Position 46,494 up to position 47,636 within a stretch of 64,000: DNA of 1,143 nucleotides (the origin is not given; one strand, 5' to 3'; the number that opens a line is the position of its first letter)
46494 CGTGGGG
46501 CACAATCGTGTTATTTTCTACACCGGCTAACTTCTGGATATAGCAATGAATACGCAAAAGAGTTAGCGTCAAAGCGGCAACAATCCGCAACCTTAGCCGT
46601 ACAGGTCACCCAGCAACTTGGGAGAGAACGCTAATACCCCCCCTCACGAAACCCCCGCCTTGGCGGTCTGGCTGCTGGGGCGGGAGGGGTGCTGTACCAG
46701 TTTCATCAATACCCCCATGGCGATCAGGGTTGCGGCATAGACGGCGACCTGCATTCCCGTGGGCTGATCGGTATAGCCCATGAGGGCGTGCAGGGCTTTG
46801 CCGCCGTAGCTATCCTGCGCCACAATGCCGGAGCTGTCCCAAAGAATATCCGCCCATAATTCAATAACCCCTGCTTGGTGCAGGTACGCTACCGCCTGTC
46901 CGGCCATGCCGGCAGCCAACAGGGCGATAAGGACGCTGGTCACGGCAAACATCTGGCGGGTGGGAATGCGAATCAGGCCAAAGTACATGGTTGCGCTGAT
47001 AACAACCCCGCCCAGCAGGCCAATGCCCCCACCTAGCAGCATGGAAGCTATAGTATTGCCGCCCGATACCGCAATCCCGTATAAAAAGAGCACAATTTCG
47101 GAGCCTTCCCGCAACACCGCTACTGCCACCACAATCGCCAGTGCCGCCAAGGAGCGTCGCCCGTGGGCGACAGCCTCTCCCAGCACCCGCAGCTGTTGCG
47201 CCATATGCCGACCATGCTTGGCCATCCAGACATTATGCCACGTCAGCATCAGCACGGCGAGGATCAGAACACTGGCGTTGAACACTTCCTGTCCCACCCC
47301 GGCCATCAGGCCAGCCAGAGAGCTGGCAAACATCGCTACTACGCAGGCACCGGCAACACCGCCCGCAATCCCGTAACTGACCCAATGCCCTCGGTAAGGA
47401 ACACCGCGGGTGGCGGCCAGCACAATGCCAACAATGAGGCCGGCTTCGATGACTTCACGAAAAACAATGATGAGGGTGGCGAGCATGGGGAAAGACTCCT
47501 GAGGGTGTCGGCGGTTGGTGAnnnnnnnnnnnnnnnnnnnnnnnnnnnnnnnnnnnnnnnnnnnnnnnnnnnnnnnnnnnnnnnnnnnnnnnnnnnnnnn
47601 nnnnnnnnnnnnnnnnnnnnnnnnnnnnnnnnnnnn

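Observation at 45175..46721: Perfect 61-bp direct repeats bracket a 1.5-kb low-GC insertion at the 3' end of the FTR1 iron-permease gene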

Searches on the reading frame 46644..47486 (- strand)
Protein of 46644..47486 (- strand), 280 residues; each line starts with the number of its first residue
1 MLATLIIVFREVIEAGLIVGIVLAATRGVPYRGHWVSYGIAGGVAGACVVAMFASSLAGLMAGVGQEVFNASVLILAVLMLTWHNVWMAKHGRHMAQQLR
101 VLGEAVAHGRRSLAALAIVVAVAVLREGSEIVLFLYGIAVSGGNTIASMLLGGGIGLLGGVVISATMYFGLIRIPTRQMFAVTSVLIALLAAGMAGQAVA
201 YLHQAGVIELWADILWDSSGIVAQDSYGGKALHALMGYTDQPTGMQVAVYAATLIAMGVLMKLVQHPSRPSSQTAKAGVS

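Call 12: search_protein_families(library=pfam, proteins=[window:46644-47486:-], max_evalue=0.01)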
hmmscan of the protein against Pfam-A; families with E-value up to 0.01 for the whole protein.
window:46644-47486:- (280 aa): 1 family
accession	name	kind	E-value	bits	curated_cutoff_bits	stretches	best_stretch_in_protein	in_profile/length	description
PF03239.20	FTR1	-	6.2e-34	118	25.3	1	1-260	1-269/284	Iron permease FTR1 family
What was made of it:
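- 46644..47486 (-): FTR1-family iron permease, the target gene. It is kept full-length (280 aa) by the replacement end. Pfam PF03239, E=6e-34 (call 12).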

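Call 14: find_encoding_contigs(protein=window:46644-47486:-, flank=10000, max_places=10)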
Protein window:46644-47486:- (280 aa): 1 contig read that carries it; 1 place shown.
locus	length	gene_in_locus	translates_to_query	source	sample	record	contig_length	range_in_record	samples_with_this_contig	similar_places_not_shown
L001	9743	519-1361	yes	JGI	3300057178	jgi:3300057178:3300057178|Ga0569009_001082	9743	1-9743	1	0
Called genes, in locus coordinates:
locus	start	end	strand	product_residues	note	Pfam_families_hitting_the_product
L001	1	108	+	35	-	?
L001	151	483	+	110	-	PF13473:Cupredoxin_1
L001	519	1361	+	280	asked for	PF03239:FTR1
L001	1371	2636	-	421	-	-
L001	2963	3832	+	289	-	PF04572:Gb3_synth (weak)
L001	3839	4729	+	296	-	PF01479:S4, PF00849:PseudoU_synth_2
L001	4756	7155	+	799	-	PF05170:AsmA, PF05359:DUF748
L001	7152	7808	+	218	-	PF01728:FtsJ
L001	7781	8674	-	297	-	PF02086:MethyltransfD12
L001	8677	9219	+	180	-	PF02464:CinA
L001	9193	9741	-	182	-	?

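Call 16: find_related_loci(query=window:46644-47486:-, collection=genome_contigs, flank=10000)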
Query window:46644-47486:- (280 aa) in genome_contigs; peptide patterns used: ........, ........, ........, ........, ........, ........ (x = any residue, [..] = any of these).
74 stretches matched a pattern; 16 encode a relative of the query (tblastn E <= 1e-3); 16 distinct loci.
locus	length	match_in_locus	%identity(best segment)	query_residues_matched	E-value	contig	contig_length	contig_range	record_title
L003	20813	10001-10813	62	1-271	1e-100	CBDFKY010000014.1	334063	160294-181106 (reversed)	MAG: Rickettsiales bacterium isolate 452c8e60-cd1a-43e2-b0eb-1099bad166f7 genome assembly, contig: contig_14, whole geno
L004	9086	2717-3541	54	1-275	8e-87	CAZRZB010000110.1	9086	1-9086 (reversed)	MAG TPA_asm: uncultured Aestuariivirga sp. isolate SRP302447_co2_287 genome assembly, contig: NODE_21472_length_9086_cov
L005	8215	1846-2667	54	1-273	3e-85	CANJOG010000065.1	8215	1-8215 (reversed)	MAG: Acetobacteraceae bacterium isolate RH-23may17-713 genome assembly, contig: RH-23may17-C72073, whole genome shotgun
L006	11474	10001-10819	57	1-270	2e-82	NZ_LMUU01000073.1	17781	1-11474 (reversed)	Beijerinckia sp. L45 NODE_84_length_17723_cov_7.173729, whole genome shotgun sequence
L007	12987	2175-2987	58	5-275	5e-81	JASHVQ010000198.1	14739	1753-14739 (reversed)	MAG: Methylovirgula sp. isolate JOPF209 JOPF_NEAR_contig_1253071, whole genome shotgun sequence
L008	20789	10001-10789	57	1-263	3e-79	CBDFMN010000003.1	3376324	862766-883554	MAG: Beijerinckiaceae bacterium isolate 7317fa9d-906e-42f6-94b6-911ea72fde4d genome assembly, contig: contig_3, whole ge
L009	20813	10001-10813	52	5-275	7e-79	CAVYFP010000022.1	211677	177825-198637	MAG: uncultured Alphaproteobacteria bacterium isolate MFD01188.bin.1.69 genome assembly, contig: contig_26683, whole gen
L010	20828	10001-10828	54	1-276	1e-78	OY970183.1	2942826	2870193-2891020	MAG: uncultured Alphaproteobacteria bacterium isolate MFD05502.bin.2.35 genome assembly, chromosome: 1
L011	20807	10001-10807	56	5-273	2e-77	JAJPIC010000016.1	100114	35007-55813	MAG: Beijerinckiaceae bacterium isolate Centralia_MAG_244 k107_17787499, whole genome shotgun sequence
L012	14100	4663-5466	51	1-271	7e-77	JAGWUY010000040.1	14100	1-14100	MAG: Alphaproteobacteria bacterium isolate REEB407 contig-150_4257, whole genome shotgun sequence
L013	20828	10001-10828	51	1-277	6e-76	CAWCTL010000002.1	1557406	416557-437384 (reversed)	MAG: uncultured Alphaproteobacteria bacterium isolate MFD01716.bin.1.173 genome assembly, contig: contig_21179, whole ge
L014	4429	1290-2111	47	1-277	5e-69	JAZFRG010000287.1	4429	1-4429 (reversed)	MAG: Sphingomonadales bacterium isolate MT4bin.3 MT4bin.3_287, whole genome shotgun sequence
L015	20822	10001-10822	54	1-275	1e-67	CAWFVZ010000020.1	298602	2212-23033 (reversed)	MAG: uncultured Alphaproteobacteria bacterium isolate MFD04967.bin.1.194 genome assembly, contig: contig_41734, whole ge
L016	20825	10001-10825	47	1-277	1e-66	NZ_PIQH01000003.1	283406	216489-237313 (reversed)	Idiomarina tyrosinivorans strain CC-PW-9 contig3, whole genome shotgun sequence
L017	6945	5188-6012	48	1-277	4e-65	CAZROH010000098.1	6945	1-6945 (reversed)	MAG TPA_asm: uncultured Alteromonas sp. isolate SRP321284_co1_58 genome assembly, contig: NODE_15271_length_6945_cov_43.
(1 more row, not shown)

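Call 18: find_related_loci(query=window:46644-47486:-, collection=metagenome_contigs, flank=10000)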
Query window:46644-47486:- (280 aa) in metagenome_contigs; peptide patterns used: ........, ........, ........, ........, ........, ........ (x = any residue, [..] = any of these).
109 stretches matched a pattern; 29 encode a relative of the query (tblastn E <= 1e-3); 29 distinct loci.
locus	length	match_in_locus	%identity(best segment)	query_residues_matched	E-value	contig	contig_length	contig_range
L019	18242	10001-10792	63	1-264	2e-100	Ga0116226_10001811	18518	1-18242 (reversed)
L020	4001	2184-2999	53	1-272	2e-88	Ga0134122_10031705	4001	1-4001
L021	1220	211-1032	54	1-273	5e-92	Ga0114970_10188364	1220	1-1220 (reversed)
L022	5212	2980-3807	55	1-277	1e-84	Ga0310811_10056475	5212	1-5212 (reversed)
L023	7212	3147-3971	52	1-276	2e-83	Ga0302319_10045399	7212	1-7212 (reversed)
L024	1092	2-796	53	13-280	3e-90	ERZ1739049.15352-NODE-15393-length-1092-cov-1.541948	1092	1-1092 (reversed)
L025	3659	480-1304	52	1-276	2e-83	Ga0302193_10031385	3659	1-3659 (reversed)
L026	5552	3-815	52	5-276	2e-82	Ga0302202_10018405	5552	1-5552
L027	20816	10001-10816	56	1-272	1e-81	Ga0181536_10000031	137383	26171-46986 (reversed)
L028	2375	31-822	56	1-264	3e-83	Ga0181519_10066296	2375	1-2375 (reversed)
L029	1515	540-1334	57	1-265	8e-83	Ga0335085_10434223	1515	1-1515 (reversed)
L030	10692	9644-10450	56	5-273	1e-77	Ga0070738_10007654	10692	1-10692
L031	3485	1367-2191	49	1-275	6e-72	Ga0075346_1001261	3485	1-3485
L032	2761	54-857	57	1-267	9e-68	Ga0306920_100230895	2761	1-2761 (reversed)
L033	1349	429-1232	57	1-267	2e-70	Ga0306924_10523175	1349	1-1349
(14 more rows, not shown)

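Call 20: list_cluster_members(proteins=[window:46644-47486:-, window:45369-46634:+, window:47522-47854:-, window:49174-52662:-, window:43276-44166:-])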
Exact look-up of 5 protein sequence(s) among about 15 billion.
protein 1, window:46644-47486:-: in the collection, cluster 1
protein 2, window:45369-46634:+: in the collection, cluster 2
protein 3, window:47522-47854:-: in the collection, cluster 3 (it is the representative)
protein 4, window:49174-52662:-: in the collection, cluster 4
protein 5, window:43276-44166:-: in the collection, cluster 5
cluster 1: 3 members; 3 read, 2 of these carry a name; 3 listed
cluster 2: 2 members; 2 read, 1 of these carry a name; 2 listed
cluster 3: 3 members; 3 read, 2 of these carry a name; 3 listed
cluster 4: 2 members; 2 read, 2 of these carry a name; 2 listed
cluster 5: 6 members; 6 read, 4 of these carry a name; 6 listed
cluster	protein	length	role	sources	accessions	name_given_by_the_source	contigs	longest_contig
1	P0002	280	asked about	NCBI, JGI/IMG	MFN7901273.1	MAG: FTR1 family protein [Holosporales bacterium] | high-affinity iron transporter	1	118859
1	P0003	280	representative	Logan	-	-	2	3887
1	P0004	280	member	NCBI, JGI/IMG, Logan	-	high-affinity iron transporter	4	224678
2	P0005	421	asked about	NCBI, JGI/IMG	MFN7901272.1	MAG: hypothetical protein ACK5O1_00335 [Holosporales bacterium] | hypothetical protein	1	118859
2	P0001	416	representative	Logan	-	-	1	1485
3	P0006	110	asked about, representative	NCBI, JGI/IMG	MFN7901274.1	MAG: cupredoxin domain-containing protein [Holosporales bacterium] | hypothetical protein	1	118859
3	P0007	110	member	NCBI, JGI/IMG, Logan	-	hypothetical protein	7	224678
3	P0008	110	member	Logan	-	-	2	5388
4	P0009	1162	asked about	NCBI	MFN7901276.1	MAG: hypothetical protein ACK5O1_00355 [Holosporales bacterium]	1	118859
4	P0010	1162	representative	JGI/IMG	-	hypothetical protein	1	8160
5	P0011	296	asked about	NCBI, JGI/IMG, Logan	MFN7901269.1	MAG: RluA family pseudouridine synthase [Holosporales bacterium] | 23S rRNA pseudouridine955/2504/2580 synthase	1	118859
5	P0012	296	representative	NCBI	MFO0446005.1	MAG: RluA family pseudouridine synthase [Holosporales bacterium]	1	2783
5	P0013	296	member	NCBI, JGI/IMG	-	23S rRNA pseudouridine955/2504/2580 synthase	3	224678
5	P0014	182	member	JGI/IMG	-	RluA family pseudouridine synthase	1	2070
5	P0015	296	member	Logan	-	-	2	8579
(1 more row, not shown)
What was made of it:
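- The source is a Holosporales MAG (call 20).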

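Call 23: find_encoding_contigs(protein=P0004, flank=10000, max_places=10)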
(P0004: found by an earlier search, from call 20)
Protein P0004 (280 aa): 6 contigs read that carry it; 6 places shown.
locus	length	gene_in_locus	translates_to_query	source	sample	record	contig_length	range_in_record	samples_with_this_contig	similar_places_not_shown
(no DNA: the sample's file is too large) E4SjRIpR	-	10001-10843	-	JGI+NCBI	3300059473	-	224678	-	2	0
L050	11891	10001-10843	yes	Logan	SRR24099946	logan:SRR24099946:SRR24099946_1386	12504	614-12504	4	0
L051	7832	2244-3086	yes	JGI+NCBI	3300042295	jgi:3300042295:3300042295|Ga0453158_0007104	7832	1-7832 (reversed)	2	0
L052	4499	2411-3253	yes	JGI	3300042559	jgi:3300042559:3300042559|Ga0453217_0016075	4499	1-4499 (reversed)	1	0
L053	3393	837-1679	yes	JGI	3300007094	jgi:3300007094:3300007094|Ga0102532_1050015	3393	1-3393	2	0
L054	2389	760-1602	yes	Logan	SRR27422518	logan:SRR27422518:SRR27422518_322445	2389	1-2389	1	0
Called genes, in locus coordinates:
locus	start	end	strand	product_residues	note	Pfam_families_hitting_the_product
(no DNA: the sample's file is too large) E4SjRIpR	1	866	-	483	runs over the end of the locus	PF01225:Mur_ligase, PF08245:Mur_ligase_M, PF02875:Mur_ligase_C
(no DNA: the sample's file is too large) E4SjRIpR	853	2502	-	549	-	PF03717:PBP_dimer, PF00905:Transpeptidase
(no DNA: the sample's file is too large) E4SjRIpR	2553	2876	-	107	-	-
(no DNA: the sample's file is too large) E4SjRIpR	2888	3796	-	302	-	PF01795:Methyltransf_5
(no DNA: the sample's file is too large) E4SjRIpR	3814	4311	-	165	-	PF02381:MraZ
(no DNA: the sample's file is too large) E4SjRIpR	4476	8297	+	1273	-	-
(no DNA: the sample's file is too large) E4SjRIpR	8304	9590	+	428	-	PF13241:NAD_binding_7, PF14824:Sirohm_synth_M, PF10414:CysG_dimeriser, PF00590:TP_methylase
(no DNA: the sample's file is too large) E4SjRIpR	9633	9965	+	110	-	PF13473:Cupredoxin_1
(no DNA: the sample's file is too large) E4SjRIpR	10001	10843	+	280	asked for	PF03239:FTR1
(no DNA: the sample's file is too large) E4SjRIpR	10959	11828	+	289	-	PF04572:Gb3_synth (weak)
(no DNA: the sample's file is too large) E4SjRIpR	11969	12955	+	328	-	PF01073:3Beta_HSD, PF01370:Epimerase, PF05368:NmrA (weak), PF07993:NAD_binding_4, PF13460:NAD_binding_10, PF16363:GDP_Man_Dehyd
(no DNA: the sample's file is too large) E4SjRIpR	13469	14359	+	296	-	PF01479:S4 (weak), PF00849:PseudoU_synth_2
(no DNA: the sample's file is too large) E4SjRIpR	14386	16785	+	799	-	PF05170:AsmA, PF05359:DUF748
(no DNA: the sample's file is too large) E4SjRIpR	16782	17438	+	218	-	PF01728:FtsJ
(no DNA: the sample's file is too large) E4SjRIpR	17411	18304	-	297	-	PF02086:MethyltransfD12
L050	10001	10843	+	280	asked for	PF03239:FTR1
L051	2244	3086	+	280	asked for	PF03239:FTR1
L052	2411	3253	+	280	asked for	PF03239:FTR1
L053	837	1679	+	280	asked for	PF03239:FTR1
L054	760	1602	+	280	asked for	PF03239:FTR1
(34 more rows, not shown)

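Call 24: find_encoding_contigs(protein=P0003, flank=10000, max_places=10)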
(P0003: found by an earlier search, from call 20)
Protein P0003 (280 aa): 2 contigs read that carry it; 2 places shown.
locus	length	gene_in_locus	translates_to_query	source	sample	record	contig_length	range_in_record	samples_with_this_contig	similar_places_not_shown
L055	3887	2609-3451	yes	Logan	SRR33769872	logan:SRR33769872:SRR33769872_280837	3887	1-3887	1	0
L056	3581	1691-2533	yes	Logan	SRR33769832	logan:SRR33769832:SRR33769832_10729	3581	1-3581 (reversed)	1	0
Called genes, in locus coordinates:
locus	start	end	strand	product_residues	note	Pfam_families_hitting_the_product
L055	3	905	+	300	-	?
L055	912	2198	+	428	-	PF13241:NAD_binding_7, PF14824:Sirohm_synth_M, PF10414:CysG_dimeriser, PF00590:TP_methylase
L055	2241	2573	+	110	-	PF13473:Cupredoxin_1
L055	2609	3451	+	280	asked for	PF03239:FTR1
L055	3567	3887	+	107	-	?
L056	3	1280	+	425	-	?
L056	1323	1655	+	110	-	PF13473:Cupredoxin_1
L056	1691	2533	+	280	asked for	PF03239:FTR1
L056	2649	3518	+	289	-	PF04572:Gb3_synth (weak)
